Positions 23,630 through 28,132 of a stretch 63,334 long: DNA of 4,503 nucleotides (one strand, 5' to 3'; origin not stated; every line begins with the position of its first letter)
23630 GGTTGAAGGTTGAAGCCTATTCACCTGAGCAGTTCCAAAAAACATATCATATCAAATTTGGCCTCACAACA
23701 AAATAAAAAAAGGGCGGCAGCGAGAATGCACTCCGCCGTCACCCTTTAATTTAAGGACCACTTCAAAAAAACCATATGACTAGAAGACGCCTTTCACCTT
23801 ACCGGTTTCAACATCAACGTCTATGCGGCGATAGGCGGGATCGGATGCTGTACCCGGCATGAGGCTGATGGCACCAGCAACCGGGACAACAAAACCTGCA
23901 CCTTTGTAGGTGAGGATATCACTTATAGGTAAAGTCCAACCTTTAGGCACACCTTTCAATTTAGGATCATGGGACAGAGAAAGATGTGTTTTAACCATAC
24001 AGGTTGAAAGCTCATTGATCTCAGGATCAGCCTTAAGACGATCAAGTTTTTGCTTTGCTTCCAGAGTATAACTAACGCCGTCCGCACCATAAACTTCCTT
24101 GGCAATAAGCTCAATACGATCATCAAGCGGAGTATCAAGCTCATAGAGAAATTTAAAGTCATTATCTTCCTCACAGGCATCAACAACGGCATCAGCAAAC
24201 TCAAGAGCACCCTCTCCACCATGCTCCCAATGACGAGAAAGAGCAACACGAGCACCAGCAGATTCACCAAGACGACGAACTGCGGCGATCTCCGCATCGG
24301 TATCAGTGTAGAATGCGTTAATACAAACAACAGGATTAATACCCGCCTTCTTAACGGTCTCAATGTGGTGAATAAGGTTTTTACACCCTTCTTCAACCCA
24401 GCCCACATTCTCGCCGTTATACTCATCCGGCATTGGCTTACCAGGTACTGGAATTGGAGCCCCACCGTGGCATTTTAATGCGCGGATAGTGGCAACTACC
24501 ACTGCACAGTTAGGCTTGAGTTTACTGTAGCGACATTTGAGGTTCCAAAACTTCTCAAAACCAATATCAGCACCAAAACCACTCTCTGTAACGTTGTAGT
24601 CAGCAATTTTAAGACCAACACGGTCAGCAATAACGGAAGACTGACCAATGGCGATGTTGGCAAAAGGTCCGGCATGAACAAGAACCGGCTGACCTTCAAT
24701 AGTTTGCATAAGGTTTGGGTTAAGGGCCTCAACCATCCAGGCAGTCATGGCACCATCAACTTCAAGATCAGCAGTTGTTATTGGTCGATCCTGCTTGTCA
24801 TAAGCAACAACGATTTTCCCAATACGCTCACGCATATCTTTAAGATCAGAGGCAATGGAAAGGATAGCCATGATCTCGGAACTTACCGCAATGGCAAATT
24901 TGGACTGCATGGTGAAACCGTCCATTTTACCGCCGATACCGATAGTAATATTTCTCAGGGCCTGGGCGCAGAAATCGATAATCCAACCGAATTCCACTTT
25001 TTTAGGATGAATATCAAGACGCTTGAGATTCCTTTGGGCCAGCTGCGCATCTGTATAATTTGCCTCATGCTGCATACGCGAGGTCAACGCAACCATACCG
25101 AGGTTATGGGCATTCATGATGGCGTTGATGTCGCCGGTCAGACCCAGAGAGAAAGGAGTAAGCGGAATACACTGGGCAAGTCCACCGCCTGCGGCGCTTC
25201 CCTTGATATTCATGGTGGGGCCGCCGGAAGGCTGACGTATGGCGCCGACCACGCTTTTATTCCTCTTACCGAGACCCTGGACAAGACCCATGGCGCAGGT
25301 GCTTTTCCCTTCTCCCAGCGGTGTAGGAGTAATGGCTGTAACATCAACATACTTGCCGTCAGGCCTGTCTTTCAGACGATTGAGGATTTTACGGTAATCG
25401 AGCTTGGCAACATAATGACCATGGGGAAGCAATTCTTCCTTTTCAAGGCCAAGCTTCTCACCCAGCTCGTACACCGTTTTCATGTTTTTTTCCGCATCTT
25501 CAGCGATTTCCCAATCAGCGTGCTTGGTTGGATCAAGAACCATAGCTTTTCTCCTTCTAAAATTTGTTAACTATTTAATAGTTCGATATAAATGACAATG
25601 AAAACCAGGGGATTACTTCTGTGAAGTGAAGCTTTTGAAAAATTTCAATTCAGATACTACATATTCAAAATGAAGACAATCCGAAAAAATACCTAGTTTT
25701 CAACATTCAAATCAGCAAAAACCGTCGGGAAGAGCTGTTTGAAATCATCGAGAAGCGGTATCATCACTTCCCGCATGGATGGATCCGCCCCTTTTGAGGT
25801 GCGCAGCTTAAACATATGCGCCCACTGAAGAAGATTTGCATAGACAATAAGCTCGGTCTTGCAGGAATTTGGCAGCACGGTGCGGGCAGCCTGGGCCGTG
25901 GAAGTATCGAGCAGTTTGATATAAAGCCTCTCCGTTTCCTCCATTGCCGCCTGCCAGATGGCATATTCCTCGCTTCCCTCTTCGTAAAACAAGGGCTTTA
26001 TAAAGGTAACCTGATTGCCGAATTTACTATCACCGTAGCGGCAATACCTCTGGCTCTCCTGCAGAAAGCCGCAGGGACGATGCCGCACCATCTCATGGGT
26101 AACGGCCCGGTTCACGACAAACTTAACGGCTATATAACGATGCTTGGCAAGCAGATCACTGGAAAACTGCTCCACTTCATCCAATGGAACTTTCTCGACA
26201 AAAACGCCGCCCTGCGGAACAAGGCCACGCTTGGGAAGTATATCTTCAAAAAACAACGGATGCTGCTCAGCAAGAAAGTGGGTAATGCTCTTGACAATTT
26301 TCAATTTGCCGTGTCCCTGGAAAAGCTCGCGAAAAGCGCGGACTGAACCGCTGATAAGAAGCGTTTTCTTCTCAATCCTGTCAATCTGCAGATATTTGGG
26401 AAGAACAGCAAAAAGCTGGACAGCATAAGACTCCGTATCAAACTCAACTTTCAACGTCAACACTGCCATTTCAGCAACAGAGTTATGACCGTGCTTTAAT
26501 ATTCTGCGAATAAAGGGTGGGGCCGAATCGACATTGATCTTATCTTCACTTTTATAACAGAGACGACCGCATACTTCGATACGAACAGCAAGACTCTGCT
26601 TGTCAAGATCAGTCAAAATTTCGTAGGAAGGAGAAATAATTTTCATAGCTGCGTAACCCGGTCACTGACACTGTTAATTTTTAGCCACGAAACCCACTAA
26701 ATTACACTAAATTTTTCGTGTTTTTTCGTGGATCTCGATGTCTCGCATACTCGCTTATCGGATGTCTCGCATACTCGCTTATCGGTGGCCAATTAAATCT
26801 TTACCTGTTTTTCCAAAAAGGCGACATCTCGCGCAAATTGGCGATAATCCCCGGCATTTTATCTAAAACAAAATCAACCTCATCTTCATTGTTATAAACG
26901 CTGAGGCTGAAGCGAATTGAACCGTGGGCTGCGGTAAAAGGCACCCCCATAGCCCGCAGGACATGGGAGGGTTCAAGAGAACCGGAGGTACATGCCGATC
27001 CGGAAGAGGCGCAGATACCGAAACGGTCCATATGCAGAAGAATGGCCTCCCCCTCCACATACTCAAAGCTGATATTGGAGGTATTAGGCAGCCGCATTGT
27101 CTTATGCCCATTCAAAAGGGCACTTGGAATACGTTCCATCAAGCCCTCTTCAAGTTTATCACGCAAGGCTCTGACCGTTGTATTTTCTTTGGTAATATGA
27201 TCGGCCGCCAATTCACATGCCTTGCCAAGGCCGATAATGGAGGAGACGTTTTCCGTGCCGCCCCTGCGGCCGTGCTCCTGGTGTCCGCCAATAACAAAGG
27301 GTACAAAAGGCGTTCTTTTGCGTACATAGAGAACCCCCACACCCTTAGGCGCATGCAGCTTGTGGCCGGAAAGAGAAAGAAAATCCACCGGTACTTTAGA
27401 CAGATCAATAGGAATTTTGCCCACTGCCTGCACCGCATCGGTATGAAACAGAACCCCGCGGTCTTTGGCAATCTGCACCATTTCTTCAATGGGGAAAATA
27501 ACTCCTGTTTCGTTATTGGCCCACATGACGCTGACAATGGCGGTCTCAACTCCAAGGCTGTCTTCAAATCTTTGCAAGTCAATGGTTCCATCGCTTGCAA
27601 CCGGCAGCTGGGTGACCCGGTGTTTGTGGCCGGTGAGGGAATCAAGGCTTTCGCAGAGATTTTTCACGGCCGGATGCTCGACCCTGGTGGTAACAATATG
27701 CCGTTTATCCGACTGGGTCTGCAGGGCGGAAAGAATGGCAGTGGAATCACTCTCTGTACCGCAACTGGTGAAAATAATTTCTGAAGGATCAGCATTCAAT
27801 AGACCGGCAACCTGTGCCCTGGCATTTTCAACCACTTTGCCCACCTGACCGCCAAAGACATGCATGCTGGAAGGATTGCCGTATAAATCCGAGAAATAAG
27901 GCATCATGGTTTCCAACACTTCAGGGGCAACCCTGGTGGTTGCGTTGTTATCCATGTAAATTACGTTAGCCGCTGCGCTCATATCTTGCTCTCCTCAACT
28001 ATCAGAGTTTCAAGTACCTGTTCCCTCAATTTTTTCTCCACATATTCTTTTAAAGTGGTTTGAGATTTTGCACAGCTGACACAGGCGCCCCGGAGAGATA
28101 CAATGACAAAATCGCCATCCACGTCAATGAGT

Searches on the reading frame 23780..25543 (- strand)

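Call 14: search_protein_families(library=pfam, proteins=[window:23780-25543:-], max_evalue=0.001)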
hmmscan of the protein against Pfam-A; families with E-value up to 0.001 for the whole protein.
window:23780-25543:- (587 aa): 1 family
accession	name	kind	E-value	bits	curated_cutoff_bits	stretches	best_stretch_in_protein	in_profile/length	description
PF01268.25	FTHFS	-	2.9e-228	759.1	27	1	9-587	2-556/556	Formate--tetrahydrofolate ligase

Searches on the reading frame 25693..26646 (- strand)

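Call 14: search_protein_families(library=pfam, proteins=[window:25693-26646:-], max_evalue=0.001)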
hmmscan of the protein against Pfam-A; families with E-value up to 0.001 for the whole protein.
window:25693-26646:- (317 aa): 1 family
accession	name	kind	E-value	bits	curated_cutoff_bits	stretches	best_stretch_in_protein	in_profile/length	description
PF02511.20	Thy1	-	1.4e-37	129.8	24.8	2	168-308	55-191/191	Thymidylate synthase complementing protein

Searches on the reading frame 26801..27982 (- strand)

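Call 14: search_protein_families(library=pfam, proteins=[window:26801-27982:-], max_evalue=0.001)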
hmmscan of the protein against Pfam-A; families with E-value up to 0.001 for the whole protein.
window:26801-27982:- (393 aa): 3 families
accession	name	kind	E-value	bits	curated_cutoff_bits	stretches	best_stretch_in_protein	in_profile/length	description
PF00266.25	Aminotran_5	-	1.4e-88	297.8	21.5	1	8-370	1-369/371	Aminotransferase class-V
PF00155.27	Aminotran_1_2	-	4.6e-05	23.2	19.7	1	49-179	45-182/361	Aminotransferase class I and II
PF01212.27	Beta_elim_lyase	-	0.00019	21.3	27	1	68-245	49-215/288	Beta-eliminating lyase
